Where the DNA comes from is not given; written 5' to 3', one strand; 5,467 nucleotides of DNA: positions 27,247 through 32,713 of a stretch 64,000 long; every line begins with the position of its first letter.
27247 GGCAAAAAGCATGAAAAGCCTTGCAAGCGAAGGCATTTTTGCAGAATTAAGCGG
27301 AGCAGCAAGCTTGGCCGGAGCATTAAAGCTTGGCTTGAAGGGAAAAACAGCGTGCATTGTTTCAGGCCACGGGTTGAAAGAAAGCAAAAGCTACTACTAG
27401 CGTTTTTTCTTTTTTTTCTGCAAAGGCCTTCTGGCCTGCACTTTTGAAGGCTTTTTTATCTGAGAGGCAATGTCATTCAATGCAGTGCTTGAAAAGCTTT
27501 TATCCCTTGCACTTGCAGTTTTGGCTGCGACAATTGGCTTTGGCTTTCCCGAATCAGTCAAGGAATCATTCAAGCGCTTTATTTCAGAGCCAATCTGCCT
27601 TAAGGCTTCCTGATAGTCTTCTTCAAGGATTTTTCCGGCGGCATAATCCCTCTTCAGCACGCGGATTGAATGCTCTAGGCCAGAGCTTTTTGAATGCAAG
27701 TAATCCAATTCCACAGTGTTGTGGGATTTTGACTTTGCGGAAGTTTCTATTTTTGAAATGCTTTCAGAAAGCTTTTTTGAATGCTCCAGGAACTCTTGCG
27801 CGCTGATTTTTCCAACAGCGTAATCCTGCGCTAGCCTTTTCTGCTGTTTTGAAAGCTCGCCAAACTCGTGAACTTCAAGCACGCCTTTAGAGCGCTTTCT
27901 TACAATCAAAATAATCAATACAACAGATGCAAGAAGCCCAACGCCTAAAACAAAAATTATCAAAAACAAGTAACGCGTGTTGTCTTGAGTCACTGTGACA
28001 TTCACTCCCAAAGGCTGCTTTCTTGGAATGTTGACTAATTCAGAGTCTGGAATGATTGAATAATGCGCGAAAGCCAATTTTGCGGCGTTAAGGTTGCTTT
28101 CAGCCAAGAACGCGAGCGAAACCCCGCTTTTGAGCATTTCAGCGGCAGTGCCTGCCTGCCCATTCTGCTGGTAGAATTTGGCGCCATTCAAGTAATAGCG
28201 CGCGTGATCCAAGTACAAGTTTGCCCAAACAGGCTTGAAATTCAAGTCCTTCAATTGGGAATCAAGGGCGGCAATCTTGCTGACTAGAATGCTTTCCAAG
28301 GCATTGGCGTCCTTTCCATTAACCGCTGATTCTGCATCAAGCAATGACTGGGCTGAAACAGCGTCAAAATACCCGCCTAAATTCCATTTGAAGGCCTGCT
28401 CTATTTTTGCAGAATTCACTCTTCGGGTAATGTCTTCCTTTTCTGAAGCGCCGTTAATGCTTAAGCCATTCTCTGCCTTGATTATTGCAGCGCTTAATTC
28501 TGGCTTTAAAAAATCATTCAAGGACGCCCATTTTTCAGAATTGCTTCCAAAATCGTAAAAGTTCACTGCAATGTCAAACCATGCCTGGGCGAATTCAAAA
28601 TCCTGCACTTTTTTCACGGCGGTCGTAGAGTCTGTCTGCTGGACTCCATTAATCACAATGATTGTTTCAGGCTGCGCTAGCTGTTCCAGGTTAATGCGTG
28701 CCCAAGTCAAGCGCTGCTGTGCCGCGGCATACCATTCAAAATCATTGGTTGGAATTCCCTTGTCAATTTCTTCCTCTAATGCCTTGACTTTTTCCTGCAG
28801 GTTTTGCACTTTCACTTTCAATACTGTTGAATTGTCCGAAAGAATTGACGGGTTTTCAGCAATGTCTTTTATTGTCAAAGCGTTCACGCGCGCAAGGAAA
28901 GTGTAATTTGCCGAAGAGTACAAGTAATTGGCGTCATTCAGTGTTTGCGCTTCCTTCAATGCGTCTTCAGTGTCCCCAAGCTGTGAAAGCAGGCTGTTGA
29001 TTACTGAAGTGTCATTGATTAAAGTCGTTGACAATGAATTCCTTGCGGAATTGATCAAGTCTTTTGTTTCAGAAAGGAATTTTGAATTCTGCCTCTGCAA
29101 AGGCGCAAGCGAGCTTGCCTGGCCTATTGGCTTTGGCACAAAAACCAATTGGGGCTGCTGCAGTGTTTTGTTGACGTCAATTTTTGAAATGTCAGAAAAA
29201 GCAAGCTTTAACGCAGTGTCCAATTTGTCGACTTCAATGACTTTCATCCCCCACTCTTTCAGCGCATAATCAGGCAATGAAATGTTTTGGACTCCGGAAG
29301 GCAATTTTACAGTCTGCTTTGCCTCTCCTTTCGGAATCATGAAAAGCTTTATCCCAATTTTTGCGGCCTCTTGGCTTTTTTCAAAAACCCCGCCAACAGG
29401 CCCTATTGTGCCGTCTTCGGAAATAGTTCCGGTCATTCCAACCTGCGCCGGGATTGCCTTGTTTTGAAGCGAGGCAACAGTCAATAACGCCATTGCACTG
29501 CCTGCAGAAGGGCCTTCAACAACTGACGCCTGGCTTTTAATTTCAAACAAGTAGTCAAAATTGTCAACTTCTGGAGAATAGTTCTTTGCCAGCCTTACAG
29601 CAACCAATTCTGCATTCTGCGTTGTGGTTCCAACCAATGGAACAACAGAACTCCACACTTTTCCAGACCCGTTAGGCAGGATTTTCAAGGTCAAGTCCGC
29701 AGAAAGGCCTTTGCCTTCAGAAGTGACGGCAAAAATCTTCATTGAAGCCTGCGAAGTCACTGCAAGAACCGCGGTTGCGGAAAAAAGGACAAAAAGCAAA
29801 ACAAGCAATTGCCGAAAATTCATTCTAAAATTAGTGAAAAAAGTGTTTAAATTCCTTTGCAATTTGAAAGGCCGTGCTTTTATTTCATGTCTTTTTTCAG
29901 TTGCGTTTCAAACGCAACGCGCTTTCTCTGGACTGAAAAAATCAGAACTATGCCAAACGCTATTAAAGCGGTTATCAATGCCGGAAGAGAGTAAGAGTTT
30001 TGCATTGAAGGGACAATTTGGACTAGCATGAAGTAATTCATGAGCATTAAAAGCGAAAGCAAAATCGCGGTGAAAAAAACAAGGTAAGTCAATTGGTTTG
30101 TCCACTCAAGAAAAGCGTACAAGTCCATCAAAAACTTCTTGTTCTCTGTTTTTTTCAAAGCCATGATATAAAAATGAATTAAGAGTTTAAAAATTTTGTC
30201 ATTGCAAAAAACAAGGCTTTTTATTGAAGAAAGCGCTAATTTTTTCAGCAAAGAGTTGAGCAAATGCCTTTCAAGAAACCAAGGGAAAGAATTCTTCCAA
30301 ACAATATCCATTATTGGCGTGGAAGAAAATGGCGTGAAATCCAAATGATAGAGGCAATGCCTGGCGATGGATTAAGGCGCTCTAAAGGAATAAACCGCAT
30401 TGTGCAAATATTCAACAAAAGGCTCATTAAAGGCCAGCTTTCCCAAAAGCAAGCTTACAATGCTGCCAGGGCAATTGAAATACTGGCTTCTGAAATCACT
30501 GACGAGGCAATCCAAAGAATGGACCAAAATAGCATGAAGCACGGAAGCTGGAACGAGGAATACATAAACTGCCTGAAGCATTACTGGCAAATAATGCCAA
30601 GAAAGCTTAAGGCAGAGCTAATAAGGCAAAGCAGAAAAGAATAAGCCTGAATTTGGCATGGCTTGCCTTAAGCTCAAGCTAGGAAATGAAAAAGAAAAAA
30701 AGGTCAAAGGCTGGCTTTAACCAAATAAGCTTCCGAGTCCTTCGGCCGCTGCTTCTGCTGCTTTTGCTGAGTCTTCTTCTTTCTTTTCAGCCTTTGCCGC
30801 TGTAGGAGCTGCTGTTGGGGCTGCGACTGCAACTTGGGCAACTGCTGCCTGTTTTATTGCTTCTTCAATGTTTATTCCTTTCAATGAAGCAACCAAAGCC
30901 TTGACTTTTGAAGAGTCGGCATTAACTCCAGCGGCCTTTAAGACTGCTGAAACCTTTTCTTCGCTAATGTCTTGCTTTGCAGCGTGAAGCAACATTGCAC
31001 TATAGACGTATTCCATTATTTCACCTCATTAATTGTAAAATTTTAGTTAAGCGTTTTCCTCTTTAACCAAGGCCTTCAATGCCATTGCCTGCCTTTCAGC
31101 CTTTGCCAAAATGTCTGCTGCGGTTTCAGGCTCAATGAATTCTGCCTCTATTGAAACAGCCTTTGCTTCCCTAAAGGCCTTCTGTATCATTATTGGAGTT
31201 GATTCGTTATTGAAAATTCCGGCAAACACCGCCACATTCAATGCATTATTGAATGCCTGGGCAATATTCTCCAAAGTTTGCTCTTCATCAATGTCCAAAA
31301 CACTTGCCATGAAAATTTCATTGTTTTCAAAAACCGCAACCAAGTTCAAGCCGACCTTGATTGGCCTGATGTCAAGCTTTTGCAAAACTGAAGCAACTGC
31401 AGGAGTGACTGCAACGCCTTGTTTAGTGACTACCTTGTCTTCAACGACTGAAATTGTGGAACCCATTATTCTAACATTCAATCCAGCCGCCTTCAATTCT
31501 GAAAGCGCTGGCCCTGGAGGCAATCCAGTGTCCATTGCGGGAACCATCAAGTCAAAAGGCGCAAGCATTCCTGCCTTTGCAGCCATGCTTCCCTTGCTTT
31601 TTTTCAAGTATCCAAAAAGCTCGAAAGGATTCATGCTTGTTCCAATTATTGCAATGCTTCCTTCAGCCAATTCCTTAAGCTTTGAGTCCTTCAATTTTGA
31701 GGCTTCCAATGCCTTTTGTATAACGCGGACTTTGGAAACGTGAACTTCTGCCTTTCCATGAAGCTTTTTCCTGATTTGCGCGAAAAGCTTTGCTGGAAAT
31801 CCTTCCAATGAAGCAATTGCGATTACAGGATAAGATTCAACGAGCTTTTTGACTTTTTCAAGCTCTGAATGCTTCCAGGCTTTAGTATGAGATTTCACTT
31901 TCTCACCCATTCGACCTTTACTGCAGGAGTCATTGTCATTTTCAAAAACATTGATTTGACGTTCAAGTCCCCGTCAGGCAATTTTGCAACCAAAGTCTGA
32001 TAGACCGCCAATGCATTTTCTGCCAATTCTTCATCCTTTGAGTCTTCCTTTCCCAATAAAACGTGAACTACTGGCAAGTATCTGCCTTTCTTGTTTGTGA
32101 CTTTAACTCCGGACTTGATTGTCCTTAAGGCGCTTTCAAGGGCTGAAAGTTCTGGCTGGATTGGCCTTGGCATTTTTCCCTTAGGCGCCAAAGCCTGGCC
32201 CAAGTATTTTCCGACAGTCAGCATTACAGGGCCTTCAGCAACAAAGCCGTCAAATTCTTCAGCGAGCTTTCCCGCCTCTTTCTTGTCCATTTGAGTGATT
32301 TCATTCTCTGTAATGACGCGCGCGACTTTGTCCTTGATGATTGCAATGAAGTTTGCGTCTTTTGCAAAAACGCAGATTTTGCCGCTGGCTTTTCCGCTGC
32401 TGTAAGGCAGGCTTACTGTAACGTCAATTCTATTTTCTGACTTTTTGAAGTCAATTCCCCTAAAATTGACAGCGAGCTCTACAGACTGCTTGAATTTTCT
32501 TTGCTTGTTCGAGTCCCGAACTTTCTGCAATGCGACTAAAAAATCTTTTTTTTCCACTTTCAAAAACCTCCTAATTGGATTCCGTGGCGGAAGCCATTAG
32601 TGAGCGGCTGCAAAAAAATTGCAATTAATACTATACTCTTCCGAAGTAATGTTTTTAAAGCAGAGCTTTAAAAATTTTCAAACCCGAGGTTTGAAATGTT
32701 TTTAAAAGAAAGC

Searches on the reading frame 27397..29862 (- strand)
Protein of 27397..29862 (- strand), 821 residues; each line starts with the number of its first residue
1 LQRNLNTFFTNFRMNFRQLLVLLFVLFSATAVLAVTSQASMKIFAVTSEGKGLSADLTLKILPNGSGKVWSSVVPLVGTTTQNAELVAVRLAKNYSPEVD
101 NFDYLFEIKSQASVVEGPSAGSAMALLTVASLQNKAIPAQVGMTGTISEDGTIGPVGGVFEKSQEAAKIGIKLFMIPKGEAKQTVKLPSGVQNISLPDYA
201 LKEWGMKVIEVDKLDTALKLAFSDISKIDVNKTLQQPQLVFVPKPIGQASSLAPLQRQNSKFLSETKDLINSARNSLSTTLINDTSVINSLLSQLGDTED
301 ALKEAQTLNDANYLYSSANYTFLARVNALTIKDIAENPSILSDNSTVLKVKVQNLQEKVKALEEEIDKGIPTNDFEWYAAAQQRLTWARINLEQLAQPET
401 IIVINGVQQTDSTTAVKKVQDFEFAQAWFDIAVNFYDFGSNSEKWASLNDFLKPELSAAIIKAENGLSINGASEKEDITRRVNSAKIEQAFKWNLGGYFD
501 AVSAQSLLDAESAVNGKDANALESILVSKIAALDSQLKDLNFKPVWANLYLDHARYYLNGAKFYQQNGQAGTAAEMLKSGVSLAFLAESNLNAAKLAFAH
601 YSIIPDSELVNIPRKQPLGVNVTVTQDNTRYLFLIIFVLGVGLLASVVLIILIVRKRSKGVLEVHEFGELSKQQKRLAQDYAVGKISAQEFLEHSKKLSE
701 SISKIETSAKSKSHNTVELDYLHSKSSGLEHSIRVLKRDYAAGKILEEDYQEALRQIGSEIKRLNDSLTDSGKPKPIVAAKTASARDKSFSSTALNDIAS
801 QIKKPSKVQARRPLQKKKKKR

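Call 12: search_protein_families(library=pfam, proteins=[window:27397-29862:-], max_evalue=0.001)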
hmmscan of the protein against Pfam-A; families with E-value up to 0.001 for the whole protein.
window:27397-29862:- (821 aa): 1 family
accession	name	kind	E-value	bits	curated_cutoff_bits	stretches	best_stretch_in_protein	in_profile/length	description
PF05362.19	Lon_C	-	2.3e-13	50.6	21.1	1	114-193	106-185/205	Lon protease (S16) C-terminal proteolytic domain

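Call 53: search_solved_structures(query=window:27397-29862:-, max_evalue=1)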
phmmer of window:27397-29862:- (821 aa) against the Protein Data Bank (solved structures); distinct sequences matched with E-value up to 1: 46.
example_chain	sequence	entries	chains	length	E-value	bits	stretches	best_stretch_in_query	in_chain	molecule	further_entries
3m6a_A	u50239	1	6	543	6.3e-09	37.9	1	101-192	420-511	ATP-dependent protease La 1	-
1z0e_A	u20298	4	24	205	1.2e-08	36.9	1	46-181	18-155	Putative protease La homolog type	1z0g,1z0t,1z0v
1z0w_A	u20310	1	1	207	1.3e-08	36.9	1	46-181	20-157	Putative protease La homolog type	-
1z0c_A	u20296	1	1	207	1.3e-08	36.8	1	46-181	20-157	Putative protease La homolog type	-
5e7s_A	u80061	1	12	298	6.2e-08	34.6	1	101-191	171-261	Lon protease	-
4ypm_A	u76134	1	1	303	6.4e-08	34.5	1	101-191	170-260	Lon protease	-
6v11_A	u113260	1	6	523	8e-08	34.2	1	102-191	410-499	Lon protease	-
6on2_A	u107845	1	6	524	8e-08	34.2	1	102-191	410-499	ATP-dependent protease La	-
1z0b_A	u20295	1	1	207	8.5e-08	34.1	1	46-181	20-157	Putative protease La homolog type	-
1rr9_A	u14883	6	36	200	1.1e-07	33.7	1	100-191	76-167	ATP-dependent protease La | Lon protease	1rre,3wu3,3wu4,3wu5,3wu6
8k3y_F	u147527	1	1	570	1.5e-07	33.3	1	100-191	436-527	Lon protease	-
4ypl_A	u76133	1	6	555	1.9e-07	33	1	102-191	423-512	Lon protease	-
8dvh_A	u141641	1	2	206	2.5e-07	32.6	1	106-197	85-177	Lon protease 2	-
7fd4_B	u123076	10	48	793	3.1e-07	32.3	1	102-191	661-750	Lon protease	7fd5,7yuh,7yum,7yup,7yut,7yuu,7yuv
6wqh_A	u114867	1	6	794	3.1e-07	32.3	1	102-191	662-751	Lon protease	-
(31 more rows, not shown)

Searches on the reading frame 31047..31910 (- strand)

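Call 24: search_protein_families(library=pfam, proteins=[window:31047-31910:-], max_evalue=0.01)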
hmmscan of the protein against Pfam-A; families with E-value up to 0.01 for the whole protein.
window:31047-31910:- (287 aa): 2 families
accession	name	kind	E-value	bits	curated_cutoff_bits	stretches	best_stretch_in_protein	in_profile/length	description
PF00466.25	Ribosomal_L10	-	2.6e-18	66.4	22.8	1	8-105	1-98/100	Ribosomal protein L10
PF17777.6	RL10P_insert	-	6e-13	48.9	29.1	1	111-181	1-71/71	Insertion domain in 60S ribosomal protein L10P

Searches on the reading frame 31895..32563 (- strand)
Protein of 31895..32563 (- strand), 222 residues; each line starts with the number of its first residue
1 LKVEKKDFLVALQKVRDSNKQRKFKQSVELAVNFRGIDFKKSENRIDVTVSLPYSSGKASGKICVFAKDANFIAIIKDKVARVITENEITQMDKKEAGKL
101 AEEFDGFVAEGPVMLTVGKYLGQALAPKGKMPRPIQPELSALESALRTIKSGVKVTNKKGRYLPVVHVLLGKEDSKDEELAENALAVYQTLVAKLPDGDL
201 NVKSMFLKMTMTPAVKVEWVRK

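Call 41: search_protein_families(library=pfam, proteins=[window:31895-32563:-], max_evalue=0.01)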
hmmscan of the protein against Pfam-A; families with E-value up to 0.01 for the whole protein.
window:31895-32563:- (222 aa): 1 family
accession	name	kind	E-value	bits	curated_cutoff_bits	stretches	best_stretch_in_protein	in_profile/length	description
PF00687.26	Ribosomal_L1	-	1.1e-41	143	32.2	1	19-213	4-198/198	Ribosomal protein L1p/L10e family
